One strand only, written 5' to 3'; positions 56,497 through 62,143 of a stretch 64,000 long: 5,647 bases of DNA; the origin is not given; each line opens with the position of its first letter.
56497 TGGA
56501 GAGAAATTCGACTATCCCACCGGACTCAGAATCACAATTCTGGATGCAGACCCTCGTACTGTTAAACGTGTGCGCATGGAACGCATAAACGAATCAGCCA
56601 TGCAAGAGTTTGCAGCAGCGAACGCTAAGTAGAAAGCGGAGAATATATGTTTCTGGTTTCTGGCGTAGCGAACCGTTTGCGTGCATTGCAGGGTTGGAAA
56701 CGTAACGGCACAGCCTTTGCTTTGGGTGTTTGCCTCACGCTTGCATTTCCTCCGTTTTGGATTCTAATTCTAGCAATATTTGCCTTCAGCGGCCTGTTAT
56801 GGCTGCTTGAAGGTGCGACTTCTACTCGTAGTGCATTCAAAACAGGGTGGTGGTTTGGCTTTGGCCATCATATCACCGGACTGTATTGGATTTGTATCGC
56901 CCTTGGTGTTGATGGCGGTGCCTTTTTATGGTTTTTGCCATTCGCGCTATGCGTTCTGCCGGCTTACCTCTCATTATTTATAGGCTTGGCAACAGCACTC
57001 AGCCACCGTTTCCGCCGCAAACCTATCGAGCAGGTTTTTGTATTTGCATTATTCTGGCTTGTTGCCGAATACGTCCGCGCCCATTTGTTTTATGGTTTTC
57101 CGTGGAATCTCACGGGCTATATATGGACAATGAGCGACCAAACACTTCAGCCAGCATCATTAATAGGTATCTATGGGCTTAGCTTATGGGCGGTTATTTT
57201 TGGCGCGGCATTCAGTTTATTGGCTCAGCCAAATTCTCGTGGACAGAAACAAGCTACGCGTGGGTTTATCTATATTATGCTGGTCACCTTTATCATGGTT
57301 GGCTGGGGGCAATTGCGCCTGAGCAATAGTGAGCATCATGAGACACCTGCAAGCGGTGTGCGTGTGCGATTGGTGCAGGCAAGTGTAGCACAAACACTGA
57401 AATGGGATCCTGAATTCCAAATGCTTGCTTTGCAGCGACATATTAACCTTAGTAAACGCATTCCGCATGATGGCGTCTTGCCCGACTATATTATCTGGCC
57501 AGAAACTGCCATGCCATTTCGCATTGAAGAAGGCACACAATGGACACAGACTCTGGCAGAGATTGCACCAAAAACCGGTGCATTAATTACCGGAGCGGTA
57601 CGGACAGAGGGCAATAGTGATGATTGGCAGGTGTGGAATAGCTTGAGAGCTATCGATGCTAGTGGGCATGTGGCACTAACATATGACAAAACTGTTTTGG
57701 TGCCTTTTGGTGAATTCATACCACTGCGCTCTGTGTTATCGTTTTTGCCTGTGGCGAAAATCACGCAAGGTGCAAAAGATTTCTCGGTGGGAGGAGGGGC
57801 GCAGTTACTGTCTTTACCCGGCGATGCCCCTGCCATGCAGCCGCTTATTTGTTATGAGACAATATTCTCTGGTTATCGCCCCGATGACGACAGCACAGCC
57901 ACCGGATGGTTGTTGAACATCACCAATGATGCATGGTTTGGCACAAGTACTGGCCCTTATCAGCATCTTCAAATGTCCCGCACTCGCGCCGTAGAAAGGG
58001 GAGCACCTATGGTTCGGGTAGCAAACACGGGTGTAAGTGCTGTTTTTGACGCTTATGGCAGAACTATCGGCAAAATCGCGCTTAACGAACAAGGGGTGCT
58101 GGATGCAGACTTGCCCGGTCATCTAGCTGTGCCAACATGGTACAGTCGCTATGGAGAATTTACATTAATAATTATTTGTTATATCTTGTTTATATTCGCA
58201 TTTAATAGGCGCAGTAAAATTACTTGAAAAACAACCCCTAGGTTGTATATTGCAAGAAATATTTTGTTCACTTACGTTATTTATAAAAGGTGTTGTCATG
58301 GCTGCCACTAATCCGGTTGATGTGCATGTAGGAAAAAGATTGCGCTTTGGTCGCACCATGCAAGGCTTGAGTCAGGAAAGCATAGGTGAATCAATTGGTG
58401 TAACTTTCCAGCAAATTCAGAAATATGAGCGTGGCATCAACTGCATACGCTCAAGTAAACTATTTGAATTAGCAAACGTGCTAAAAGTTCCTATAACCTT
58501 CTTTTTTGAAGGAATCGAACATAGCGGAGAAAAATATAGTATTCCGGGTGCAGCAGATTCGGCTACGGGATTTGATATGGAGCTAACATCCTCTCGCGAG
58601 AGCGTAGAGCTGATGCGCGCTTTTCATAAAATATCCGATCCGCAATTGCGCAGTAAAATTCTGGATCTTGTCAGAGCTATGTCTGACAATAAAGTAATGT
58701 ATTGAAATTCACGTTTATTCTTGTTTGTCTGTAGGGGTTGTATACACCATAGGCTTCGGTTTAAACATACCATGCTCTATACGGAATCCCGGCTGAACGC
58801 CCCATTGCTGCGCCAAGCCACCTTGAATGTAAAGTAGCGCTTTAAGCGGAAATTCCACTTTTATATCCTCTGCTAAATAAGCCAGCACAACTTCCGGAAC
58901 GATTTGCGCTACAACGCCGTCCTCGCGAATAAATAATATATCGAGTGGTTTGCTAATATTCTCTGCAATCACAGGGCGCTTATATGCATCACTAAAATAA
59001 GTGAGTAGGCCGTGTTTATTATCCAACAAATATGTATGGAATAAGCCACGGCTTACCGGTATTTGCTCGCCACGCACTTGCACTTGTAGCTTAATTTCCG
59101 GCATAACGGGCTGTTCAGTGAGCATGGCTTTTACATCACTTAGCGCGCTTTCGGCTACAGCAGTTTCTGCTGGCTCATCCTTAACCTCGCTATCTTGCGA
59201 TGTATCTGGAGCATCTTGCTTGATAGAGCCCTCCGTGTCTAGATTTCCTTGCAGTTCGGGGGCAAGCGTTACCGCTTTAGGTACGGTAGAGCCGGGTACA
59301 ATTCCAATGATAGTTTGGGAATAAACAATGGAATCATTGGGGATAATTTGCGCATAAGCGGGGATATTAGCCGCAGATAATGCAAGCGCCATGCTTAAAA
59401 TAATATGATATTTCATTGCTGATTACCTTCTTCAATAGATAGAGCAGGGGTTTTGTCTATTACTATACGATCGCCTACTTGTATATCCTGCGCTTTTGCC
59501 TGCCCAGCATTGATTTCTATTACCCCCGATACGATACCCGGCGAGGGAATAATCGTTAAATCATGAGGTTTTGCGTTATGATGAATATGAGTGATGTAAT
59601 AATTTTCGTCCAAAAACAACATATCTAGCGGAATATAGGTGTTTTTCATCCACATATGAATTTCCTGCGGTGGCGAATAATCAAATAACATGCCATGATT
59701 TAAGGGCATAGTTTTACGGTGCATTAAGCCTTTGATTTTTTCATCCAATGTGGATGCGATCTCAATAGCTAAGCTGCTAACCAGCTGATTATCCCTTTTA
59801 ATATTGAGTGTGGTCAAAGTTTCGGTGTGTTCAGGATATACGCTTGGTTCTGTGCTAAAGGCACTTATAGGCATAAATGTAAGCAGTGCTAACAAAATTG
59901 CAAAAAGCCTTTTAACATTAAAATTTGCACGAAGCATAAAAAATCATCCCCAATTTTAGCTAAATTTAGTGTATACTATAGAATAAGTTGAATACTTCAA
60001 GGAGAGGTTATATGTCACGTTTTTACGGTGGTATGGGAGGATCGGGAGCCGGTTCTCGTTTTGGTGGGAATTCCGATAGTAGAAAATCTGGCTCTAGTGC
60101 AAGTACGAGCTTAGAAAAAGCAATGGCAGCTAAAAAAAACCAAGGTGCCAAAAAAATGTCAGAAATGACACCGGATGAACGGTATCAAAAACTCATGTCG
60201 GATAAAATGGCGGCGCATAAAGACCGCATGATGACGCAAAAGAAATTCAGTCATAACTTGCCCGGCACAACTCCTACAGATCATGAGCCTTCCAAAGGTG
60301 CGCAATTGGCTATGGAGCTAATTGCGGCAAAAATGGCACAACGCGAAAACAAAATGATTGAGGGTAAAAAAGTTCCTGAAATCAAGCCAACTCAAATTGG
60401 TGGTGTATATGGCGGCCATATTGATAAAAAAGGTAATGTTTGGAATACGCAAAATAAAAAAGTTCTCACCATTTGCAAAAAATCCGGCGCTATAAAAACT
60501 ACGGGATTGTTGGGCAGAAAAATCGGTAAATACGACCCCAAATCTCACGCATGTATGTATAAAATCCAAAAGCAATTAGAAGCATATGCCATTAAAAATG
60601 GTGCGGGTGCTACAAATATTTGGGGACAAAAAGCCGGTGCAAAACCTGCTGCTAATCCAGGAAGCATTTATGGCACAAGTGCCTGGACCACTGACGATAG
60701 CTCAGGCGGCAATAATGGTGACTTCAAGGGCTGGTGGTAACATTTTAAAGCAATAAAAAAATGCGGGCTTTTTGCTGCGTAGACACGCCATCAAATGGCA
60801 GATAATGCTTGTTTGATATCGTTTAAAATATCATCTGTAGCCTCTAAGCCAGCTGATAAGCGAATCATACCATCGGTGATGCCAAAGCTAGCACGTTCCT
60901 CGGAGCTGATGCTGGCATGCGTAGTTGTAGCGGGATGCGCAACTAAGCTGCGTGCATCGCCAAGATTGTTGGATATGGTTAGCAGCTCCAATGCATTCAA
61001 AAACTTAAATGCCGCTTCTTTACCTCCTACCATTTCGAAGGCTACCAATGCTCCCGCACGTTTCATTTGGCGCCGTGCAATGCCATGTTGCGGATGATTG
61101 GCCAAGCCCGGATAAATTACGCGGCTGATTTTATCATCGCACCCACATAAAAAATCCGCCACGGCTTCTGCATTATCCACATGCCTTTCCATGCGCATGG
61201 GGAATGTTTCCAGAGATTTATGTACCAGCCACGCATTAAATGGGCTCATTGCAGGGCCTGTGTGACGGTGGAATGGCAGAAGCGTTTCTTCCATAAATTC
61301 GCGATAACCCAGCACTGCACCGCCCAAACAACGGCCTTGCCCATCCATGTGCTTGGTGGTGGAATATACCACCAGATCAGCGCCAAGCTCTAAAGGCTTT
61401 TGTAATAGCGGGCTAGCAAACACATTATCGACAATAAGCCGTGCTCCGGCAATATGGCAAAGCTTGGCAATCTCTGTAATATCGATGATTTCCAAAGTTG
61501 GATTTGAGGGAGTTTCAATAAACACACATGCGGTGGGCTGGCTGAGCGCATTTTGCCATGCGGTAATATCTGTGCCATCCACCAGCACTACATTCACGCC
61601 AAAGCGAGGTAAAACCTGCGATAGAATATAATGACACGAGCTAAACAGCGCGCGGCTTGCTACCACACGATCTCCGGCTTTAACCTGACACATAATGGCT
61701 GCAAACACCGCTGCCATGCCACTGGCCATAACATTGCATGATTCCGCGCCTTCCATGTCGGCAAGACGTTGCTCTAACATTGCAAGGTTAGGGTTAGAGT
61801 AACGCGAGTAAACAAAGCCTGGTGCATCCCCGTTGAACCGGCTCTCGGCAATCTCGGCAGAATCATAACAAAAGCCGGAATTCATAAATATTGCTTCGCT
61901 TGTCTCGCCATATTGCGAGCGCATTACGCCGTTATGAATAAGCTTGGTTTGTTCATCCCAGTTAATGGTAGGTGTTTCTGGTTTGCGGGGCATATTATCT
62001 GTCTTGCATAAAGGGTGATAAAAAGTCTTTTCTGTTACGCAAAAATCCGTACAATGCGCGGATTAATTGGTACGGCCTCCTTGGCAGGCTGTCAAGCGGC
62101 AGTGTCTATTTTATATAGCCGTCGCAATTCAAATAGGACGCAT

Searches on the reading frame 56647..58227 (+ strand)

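Call 84: search_protein_families(library=pfam, proteins=[window:56647-58227:+], max_evalue=0.00001)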
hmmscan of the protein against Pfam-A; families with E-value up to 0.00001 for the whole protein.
window:56647-58227:+ (526 aa): 2 families
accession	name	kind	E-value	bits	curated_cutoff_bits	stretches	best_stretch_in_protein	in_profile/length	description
PF20154.4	LNT_N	-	1e-32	114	27.1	1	27-187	2-158/159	Apolipoprotein N-acyltransferase N-terminal domain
PF00795.27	CN_hydrolase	-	3.5e-23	82.7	23.2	1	239-490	1-247/256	Carbon-nitrogen hydrolase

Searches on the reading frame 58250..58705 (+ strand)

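Call 84: search_protein_families(library=pfam, proteins=[window:58250-58705:+], max_evalue=0.00001)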
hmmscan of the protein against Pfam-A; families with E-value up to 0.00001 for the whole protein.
window:58250-58705:+ (151 aa): 1 family
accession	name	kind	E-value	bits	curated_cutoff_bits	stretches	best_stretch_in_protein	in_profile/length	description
PF01381.28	HTH_3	-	6.2e-12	45.8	23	1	35-85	5-55/55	Helix-turn-helix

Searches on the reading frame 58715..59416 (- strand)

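Call 84: search_protein_families(library=pfam, proteins=[window:58715-59416:-], max_evalue=0.00001)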
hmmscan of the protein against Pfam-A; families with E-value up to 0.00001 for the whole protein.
window:58715-59416:- (233 aa): 1 family
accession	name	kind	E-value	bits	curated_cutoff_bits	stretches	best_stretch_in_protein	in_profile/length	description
PF02643.20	DUF192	-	1.7e-10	41.4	27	1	112-214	3-95/96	Uncharacterized ACR, COG1430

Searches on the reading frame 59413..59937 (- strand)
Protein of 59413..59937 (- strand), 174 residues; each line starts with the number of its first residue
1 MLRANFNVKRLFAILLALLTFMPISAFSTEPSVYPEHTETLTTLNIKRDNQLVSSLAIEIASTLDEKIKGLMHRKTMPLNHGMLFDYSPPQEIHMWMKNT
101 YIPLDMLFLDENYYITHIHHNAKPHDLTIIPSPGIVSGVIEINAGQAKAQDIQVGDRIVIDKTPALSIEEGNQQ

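Call 84: search_protein_families(library=pfam, proteins=[window:59413-59937:-], max_evalue=0.00001)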
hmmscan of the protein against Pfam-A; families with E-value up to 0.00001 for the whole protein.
window:59413-59937:- (174 aa): 1 family
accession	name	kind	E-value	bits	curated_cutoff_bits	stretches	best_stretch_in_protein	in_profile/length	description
PF02643.20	DUF192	-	1.9e-31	108.5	27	1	57-159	2-95/96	Uncharacterized ACR, COG1430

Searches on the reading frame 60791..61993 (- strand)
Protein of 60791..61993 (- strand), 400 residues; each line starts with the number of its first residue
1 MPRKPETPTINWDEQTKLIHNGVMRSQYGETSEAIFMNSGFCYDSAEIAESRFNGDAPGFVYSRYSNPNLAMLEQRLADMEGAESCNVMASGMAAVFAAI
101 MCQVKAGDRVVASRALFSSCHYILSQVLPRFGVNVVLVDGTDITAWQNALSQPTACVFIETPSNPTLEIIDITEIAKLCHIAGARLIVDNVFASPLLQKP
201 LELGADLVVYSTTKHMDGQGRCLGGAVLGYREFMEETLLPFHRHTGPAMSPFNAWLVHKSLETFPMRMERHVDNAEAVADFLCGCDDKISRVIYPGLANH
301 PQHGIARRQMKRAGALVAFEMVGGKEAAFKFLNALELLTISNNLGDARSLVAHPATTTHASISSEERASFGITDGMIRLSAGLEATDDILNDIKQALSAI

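Call 84: search_protein_families(library=pfam, proteins=[window:60791-61993:-], max_evalue=0.00001)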
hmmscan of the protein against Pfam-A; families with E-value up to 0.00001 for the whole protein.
window:60791-61993:- (400 aa): 2 families
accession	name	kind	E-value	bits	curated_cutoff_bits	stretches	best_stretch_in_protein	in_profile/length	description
PF01053.26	Cys_Met_Meta_PP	-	2.6e-125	418.4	27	1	15-397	1-380/381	Cys/Met metabolism PLP-dependent enzyme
PF00155.27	Aminotran_1_2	-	1.6e-08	34.6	19.7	1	63-220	36-225/361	Aminotransferase class I and II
